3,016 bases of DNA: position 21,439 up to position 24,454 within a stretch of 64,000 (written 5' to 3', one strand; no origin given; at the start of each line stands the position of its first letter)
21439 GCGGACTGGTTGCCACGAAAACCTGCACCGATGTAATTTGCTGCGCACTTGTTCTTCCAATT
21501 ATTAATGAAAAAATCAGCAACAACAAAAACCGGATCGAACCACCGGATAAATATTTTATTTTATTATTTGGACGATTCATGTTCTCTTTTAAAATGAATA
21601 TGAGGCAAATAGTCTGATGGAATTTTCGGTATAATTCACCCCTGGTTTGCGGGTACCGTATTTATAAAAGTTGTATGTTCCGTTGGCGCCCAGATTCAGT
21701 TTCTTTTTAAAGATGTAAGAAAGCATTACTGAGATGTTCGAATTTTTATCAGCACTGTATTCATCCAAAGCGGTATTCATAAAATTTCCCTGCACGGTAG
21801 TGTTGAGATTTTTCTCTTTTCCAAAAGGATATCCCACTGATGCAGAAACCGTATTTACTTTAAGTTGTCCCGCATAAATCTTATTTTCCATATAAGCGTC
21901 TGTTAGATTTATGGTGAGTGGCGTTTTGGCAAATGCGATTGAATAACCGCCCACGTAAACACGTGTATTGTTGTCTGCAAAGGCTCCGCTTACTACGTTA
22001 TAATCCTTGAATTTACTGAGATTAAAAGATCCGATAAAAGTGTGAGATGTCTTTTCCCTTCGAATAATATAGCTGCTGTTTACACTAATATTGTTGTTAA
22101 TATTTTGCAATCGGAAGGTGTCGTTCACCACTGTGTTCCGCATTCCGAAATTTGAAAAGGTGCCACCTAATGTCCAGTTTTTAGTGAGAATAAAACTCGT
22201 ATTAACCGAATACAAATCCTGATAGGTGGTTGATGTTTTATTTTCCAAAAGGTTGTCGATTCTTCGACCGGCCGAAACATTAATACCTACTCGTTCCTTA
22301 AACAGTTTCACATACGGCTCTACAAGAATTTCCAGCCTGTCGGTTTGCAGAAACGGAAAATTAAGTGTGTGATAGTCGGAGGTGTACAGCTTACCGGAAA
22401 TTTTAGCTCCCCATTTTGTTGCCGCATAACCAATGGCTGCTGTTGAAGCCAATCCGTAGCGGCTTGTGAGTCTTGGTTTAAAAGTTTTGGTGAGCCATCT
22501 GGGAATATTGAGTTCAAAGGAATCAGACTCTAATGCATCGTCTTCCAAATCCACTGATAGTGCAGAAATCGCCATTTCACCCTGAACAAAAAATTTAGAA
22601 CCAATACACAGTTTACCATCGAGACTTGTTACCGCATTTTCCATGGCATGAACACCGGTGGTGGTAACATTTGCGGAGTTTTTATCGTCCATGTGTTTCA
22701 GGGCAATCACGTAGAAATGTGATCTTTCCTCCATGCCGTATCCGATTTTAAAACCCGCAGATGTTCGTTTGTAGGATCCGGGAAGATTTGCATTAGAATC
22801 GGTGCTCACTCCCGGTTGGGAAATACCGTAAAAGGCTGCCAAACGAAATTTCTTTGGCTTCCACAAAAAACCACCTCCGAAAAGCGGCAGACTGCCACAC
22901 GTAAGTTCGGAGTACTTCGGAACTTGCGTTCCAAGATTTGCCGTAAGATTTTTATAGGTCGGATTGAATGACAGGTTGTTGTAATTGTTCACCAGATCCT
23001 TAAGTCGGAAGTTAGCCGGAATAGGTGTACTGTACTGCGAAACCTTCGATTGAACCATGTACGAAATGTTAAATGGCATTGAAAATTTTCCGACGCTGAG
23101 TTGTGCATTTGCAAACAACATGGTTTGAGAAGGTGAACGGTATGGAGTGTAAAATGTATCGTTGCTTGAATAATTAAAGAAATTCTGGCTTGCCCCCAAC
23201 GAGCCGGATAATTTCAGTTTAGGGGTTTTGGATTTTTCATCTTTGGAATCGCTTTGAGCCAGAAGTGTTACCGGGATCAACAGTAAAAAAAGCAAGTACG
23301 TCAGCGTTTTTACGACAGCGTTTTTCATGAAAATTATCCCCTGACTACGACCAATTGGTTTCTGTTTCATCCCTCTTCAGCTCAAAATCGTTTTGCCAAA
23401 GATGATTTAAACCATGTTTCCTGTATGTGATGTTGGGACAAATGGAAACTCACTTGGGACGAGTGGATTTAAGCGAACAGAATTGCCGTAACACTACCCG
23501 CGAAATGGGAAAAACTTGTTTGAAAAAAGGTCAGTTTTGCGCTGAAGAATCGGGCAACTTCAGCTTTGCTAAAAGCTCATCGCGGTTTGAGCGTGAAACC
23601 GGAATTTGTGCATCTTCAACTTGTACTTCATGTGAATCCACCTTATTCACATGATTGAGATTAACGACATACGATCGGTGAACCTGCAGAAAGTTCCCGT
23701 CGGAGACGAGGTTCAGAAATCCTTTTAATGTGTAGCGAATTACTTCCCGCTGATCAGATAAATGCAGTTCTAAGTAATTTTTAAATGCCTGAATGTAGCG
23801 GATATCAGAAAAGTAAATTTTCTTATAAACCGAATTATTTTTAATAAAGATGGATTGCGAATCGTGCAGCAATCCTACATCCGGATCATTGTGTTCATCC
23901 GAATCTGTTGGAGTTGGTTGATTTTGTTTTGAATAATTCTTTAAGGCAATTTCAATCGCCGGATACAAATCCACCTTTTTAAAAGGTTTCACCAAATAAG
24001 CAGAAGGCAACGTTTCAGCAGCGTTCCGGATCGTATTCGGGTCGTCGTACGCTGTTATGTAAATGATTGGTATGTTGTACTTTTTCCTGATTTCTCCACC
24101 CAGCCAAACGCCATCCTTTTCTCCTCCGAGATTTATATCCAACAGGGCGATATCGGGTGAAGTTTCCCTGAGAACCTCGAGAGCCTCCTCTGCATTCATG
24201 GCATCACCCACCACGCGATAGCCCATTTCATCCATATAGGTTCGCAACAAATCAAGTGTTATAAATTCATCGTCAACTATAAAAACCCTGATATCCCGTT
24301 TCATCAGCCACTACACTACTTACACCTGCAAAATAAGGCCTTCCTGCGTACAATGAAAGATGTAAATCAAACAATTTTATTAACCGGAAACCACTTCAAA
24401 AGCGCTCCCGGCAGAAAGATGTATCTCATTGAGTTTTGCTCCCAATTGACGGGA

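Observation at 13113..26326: Two-component-linked envelope operon of unrecognised type: beta-barrel OMP, 1908-aa secreted giant, six-module FN3-like protein and lipoprotein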

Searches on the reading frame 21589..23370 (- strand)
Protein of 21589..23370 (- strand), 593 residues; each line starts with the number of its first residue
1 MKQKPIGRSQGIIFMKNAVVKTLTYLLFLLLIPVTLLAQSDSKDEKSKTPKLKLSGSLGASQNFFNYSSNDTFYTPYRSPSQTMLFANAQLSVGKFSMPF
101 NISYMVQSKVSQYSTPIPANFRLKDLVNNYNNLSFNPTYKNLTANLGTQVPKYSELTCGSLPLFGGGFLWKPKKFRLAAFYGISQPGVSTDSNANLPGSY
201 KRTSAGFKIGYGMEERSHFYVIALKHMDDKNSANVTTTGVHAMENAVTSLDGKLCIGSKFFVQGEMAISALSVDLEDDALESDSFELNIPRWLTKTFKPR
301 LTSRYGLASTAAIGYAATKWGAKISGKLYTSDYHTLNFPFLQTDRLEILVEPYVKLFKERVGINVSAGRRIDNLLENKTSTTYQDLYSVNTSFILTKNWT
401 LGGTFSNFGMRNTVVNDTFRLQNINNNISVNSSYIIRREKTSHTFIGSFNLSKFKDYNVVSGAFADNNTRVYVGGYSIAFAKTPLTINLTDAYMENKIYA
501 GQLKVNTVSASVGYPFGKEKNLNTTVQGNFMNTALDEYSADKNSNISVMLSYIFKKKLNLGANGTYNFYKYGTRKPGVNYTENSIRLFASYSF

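Call 4: search_protein_families(library=pfam, proteins=[window:21589-23370:-], max_evalue=0.1)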
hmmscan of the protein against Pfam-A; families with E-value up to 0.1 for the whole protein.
window:21589-23370:- (593 aa): 0 families

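Call 5: search_protein_families(library=ncbifam, proteins=[window:21589-23370:-], max_evalue=0.1)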
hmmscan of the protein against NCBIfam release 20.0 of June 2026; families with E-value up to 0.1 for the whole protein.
window:21589-23370:- (593 aa): 0 families

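Call 7: search_solved_structures(query=window:21589-23370:-, max_evalue=1)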
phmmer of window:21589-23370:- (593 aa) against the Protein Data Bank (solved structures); distinct sequences matched with E-value up to 1: 0.

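Call 22: find_homologous_proteins(query=window:21589-23370:-)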
Query window:21589-23370:- (593 aa): 23 proteins with E <= 0.001 among 8000 candidates.
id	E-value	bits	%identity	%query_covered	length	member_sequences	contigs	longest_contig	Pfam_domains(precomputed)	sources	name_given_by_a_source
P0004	0.0e+0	1320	100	100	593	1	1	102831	-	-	-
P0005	2.0e-200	686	53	100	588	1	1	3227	-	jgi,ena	-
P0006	5.0e-189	648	53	94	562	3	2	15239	-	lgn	-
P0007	1.9e-186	640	52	98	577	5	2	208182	-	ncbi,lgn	-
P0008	3.8e-176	606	50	95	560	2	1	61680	-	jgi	jgi:hypothetical protein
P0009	4.0e-176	605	49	97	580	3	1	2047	-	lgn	-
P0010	2.9e-175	603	50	97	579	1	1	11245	-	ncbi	ncbi:MAG: hypothetical protein ACOYMA_11175 [Bacteroidia bacterium]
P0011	1.0e-174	601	49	96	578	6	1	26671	-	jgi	jgi:hypothetical protein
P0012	2.0e-173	597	50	95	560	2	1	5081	-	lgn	-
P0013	6.4e-173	595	49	97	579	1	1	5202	-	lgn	-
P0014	7.3e-173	595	48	94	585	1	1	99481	-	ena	-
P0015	3.3e-161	556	47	93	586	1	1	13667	-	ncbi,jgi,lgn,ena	ncbi:MAG: hypothetical protein WCI53_11495 [Bacteroidota bacterium]|jgi:hypothetical protein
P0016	3.3e-159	550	46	96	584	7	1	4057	-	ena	-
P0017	1.4e-155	538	49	93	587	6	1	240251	-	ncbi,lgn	-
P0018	1.8e-154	534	50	84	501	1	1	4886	-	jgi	jgi:hypothetical protein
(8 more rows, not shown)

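Call 23: find_encoding_contigs(protein=P0007, flank=10000, max_places=2)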
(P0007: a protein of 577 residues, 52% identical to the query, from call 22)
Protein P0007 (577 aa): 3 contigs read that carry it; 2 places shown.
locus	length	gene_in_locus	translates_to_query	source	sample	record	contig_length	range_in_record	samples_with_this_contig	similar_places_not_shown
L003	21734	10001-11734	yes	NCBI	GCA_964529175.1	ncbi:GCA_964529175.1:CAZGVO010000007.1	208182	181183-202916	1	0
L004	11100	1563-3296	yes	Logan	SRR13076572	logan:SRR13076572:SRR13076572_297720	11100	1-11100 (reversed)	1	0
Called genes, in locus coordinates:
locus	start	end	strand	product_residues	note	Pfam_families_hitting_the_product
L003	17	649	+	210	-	PF18962:Por_Secre_tail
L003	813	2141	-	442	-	PF04851:ResIII, PF00270:DEAD, PF00271:Helicase_C, PF03880:DbpA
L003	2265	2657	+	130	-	PF02566:OsmC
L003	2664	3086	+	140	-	PF06902:Fer4_19, PF09360:zf-CDGSH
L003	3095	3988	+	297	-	PF01745:IPT, PF01715:IPPT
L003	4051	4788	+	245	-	PF03741:TerC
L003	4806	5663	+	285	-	PF00763:THF_DHG_CYH, PF02882:THF_DHG_CYH_C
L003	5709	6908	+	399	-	PF03372:Exo_endo_phos, PF18962:Por_Secre_tail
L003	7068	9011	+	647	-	PF07568:HisKA_2, PF13581:HATPase_c_2, PF02518:HATPase_c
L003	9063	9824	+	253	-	PF00072:Response_reg, PF04397:LytTR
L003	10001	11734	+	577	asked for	-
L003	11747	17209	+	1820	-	-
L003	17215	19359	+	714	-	-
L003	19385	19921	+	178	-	-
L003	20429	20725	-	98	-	PF03992:ABM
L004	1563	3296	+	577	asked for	-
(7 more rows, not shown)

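Call 24: find_encoding_contigs(protein=P0017, flank=10000, max_places=2)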
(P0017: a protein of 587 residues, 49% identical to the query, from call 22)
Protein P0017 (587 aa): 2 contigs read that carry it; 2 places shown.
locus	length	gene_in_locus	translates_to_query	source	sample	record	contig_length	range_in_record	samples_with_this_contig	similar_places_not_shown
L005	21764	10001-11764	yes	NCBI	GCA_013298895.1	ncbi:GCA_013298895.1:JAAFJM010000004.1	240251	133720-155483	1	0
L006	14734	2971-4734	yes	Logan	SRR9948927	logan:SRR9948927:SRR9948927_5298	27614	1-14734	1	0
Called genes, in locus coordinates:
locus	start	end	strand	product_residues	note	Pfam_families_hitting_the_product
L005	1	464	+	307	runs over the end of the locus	PF01145:Band_7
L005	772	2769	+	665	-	PF13620:CarboxypepD_reg (weak), PF13715:CarbopepD_reg_2 (weak), PF07715:Plug (weak), PF12450:vWF_A, PF00092:VWA, PF13519:VWA_2, PF13768:VWA_3 (weak), PF12034:YfbK_C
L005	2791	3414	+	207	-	PF13620:CarboxypepD_reg, PF13715:CarbopepD_reg_2, PF17802:SpaA (weak)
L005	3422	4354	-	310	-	PF02129:Peptidase_S15 (faint), PF05448:AXE1 (faint), PF01738:DLH, PF02230:Abhydrolase_2 (faint), PF12146:Hydrolase_4, PF00561:Abhydrolase_1, PF00326:Peptidase_S9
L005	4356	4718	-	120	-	-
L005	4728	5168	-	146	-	PF01797:Y1_Tnp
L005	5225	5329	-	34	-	-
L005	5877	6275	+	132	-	PF00436:SSB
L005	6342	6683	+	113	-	PF00436:SSB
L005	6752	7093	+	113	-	PF00436:SSB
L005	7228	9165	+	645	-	PF07536:HWE_HK (weak), PF07568:HisKA_2, PF13581:HATPase_c_2, PF02518:HATPase_c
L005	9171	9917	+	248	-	PF00072:Response_reg, PF04397:LytTR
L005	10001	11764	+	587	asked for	-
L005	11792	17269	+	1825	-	-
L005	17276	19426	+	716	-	-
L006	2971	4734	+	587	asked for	-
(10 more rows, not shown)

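Call 25: find_encoding_contigs(protein=P0014, flank=10000, max_places=2)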
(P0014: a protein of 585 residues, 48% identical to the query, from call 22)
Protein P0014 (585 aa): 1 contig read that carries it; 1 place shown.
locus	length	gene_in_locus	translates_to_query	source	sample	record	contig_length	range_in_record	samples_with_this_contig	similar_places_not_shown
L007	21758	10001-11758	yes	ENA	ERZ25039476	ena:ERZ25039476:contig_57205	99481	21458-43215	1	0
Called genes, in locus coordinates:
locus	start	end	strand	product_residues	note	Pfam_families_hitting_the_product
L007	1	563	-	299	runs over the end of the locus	PF12833:HTH_18, PF00165:HTH_AraC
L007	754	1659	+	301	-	PF13483:Lactamase_B_3, PF12706:Lactamase_B_2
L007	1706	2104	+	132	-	PF03992:ABM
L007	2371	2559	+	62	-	-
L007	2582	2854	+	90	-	PF14534:DUF4440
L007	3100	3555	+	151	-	PF00111:Fer2, PF01799:Fer2_2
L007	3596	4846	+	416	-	PF20256:MoCoBD_2, PF02738:MoCoBD_1 (weak)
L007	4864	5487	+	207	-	PF02738:MoCoBD_1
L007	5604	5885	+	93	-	PF00248:Aldo_ket_red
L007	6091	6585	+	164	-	PF00248:Aldo_ket_red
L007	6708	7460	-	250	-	PF00072:Response_reg, PF04397:LytTR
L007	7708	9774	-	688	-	PF13424:TPR_12 (faint), PF13581:HATPase_c_2 (faint), PF07536:HWE_HK (faint), PF07568:HisKA_2, PF02518:HATPase_c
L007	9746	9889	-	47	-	-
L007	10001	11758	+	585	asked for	-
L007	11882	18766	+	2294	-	PF14292:SusE (faint)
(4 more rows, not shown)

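Call 43: predict_structure(alignment_id=A1)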
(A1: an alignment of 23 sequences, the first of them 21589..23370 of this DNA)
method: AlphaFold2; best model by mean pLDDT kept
length: 593 residues; sequences in the alignment: 23
mean_pLDDT: 82.7   pTM: 0.69
mean pLDDT of the five models: 82.7, 81.3, 80.9, 79.2, 79.1
residues with pLDDT >= 90: 289; 70-90: 201; 50-70: 58; < 50: 45
segments of 3 or more residues with pLDDT < 50: 1-16, 31-48, 412-420
pLDDT, mean of each block of 10 residues (from residue 1): 34 46 60 34 40 91 92 81 92 91 86 76 70 89 90 80 88 93 87 79 93 92 93 85 92 92 94 85 59 81 90 94 94 72 83 93 95 77 88 94 85 42 79 95 97 73 75 96 93 87 92 87 93 87 94 85 94 81 94 91
secondary structure, 60 per line:
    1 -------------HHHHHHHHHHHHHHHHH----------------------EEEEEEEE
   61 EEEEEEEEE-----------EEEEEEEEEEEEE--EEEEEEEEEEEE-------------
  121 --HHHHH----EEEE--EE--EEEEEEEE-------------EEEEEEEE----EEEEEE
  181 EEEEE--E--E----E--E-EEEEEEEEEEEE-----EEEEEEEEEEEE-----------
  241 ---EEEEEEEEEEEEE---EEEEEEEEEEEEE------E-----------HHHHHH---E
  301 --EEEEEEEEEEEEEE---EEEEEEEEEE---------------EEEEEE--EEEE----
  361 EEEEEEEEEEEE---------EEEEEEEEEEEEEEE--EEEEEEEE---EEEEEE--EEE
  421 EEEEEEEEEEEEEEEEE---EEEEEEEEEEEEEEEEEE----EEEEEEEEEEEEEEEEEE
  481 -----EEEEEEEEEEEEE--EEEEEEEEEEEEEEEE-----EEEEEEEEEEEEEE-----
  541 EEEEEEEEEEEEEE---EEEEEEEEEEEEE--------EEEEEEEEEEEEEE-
elements in order: H14-30 E53-69 E81-93 E96-107 H123-127 E132-135 E142-149 E163-170 E175-185 E201-212 E218-229 E244-256 E260-272 H291-296 E303-316 E320-329 E345-350 E353-356 E361-372 E382-396 E399-406 E410-415 E418-437 E441-458 E463-480 E486-498 E501-516 E522-535 E541-554 E558-570 E579-592
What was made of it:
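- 21589..23370 (-): Outer-membrane beta-barrel of about 24-26 strands. It has a Sec signal and a terminal YSF, and no plug, POTRA or periplasmic domain. The most conserved stretch is aa 94-190. AF2 model pLDDT 82.7, pTM 0.69 (call 43).
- On Two-partner secretion (type Vb): The AF2 model shows about 24-26 strands starting right after the signal peptide, with no periplasmic domain (call 43).
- Checked: The barrel call is confirmed by an AlphaFold2 model with pLDDT 82.7, about 24-26 strands and a C-terminal ...YSF (call 43).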

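Call 45: fold_search(model_id=the predicted structure, library=pdb)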
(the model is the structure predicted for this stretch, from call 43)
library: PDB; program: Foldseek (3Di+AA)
matches with E <= 10: 777; with E <= 0.001: 284
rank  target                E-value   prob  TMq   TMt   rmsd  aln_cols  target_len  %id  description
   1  6r2q_B                6.4e-09  1.00  0.54  0.50  13.1       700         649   11  Structure of the Mtr complex (released 2020-04-22)
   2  2hdi_A                9.7e-08  1.00  0.42  0.42   9.4       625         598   11  Crystal structure of the Colicin I receptor Cir from E.coli in complex with receptor binding domain of Colicin Ia. (released 2007-05-08)
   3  9fy9_D                1.3e-07  1.00  0.44  0.39  16.6       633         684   10  Cryo-EM structure of the type 1 chaperone-usher pilus FimD-tip complex (FimDHGFC) - Conformer 1 (released 2025-06-04)
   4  8agd_A                1.7e-07  1.00  0.29  0.18  16.6       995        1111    7  Full SDBC and SOD assembly (released 2023-04-12)
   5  9fw9_D                1.8e-07  1.00  0.27  0.24  22.3       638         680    8  Cryo-EM structure of the type 1 pilus assembly platform as part of the FimA-bound chaperone-usher pilus complex (FimDH (released 2025-06-04)
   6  7zgx_A                2.6e-07  1.00  0.24  0.19  18.3       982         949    8  S-layer Deinoxanthin Binding Complex, C1 symmetry (released 2022-07-13)
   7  9ex3_A                3.0e-07  1.00  0.38  0.35  16.3       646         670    8  Ferric-mycobactin receptor (FemA) in complex with dihydroaeruginoic acid (released 2025-02-26)
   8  9fxb_D                4.0e-07  1.00  0.38  0.36  12.4       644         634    8  Cryo-EM structure of the type 1 pilus assembly platform as part of the FimI-bound chaperone-usher pilus complex (FimDH (released 2025-06-04)
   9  3rfz_B                5.2e-07  1.00  0.30  0.24  20.3       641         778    8  Crystal structure of the FimD usher bound to its cognate FimC:FimH substrate (released 2011-06-01)
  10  6cd2_C                6.0e-07  1.00  0.34  0.29  17.8       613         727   12  Crystal structure of the PapC usher bound to the chaperone-adhesin PapD-PapG (released 2018-10-03)
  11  9fxs_D                6.6e-07  1.00  0.42  0.39   9.9       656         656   10  Cryo-EM structure of the type 1 pilus complex including pilus rod and FimI-bound assembly platform after incorporation (released 2025-06-04)
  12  4aip_A                7.2e-07  1.00  0.37  0.34  13.7       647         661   11  The FrpB iron transporter from Neisseria meningitidis (F3-3 variant) (released 2013-01-23)
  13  9bog_D                7.5e-07  1.00  0.34  0.26  23.0       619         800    9  Structural basis for adhesin secretion by the outer-membrane usher in type 1 pili (released 2024-10-09)
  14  2vqi_B                7.5e-07  1.00  0.34  0.39  13.5       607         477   11  Structure of the P pilus usher (PapC) translocation pore (released 2008-05-27)
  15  5ldv                  7.9e-07  1.00  0.27  0.36  14.2       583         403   10  Crystal Structures of MOMP from Campylobacter jejuni (released 2016-10-26)
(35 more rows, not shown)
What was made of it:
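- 21589..23370 (-): Foldseek top hit is MtrB 6r2q_B (E 6e-9, TMq 0.54), followed by TBDT barrels, ushers and SlpA (call 45).
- Closest known: MtrAB-type porin-sheath complexes. Same: MtrB is the best structural match of the barrel (E 6e-9, TMq 0.54; call 45).
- The nearest solved folds are barrels that enclose or pass a partner protein: MtrB and the FimD/PapC ushers (calls 43, 45).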

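Call 113: search_protein_families(library=padloc, proteins=[window:21589-23370:-], max_evalue=0.01)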
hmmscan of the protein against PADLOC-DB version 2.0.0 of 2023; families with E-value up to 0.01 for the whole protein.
window:21589-23370:- (593 aa): 0 families

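Call 114: search_protein_families(library=phrogs, proteins=[window:21589-23370:-], max_evalue=0.01)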
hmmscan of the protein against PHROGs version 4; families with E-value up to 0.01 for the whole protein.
window:21589-23370:- (593 aa): 0 families

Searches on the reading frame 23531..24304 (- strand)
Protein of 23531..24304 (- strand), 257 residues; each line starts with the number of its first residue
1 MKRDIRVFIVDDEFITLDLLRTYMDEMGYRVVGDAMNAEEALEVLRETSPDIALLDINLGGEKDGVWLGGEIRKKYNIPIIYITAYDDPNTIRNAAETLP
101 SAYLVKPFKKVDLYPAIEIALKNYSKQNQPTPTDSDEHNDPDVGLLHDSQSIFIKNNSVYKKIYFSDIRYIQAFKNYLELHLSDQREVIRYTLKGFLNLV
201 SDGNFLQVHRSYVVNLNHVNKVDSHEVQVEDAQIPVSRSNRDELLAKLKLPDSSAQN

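Call 4: search_protein_families(library=pfam, proteins=[window:23531-24304:-], max_evalue=0.1)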
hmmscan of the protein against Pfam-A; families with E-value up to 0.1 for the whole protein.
window:23531-24304:- (257 aa): 2 families
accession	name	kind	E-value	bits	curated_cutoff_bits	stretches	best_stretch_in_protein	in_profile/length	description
PF00072.30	Response_reg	-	2.9e-21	76.1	30.2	1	7-117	1-110/111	Response regulator receiver domain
PF04397.21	LytTR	-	4.3e-17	62.6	22.6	1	161-248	4-97/98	LytTr DNA-binding domain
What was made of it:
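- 23531..24304 (-): Response regulator with a receiver domain and a LytTR DNA-binding domain. Pfam Response_reg 2.9e-21 and LytTR 4.3e-17 (call 4).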

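Call 5: search_protein_families(library=ncbifam, proteins=[window:23531-24304:-], max_evalue=0.1)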
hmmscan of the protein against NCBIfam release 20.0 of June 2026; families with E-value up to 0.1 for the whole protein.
window:23531-24304:- (257 aa): 91 families (the best 25 are shown)
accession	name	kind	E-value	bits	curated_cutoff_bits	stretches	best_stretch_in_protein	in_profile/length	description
NF006623.1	PRK09191.1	subfamily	2e-20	73.6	240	1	6-122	139-253/258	PhyR family response regulator anti-anti-sigma factor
NF040534.1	resp_reg_YycF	equivalog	7e-19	68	340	1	6-144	2-136/231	response regulator YycF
NF008677.0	PRK11697.1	equivalog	1.9e-17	63.5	246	1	5-248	2-235/238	two-component system response regulator BtsR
NF033117.2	vanR_ACDEGLN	exception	5.7e-17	62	350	1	7-158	1-151/226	VanR-ABDEGLN family response regulator transcription factor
NF010684.1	PRK14084.1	equivalog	7.4e-17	61.9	375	1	6-224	2-222/254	response regulator transcription factor LytR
NF045944.1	ResRegRpaBCyano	equivalog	4.2e-16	59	330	1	9-132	2-123/229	response regulator transcription factor RpaB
NF041733.1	resp_reg_CseB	equivalog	9e-15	54.7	350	1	7-138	3-134/228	two-component system response regulator CseB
NF040689.1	MtrAB_MtrA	equivalog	9e-15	54.6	300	1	7-129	1-121/219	MtrAB system response regulator MtrA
NF033120.0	vanR_FM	exception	1.8e-14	53.9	460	1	3-162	2-159/231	vancomycin resistance response regulator transcription factor, VanR-F/VanR-M family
NF009971.0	PRK13435.1-2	subfamily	2.6e-14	53.2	151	1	6-125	2-117/141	response regulator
NF000404.1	vanR-D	exception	7.3e-14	51.8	500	1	6-147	4-142/232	vancomycin resistance response regulator transcription factor VanR-D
NF000401.1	vanR-A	exception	3.4e-13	49.5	500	1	6-129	4-125/231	vancomycin resistance response regulator transcription factor VanR-A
NF041367.1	CheY_Halo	equivalog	4.2e-13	49.7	200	1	7-118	1-111/114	chemotaxis protein CheY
TIGR02154.1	PhoB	equivalog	6.2e-13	48.6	296.2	1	6-129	4-128/226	phosphate regulon transcriptional regulator PhoB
NF008034.0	PRK10766.1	equivalog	1.8e-12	47.3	275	1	6-113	4-109/231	two-component system response regulator TorR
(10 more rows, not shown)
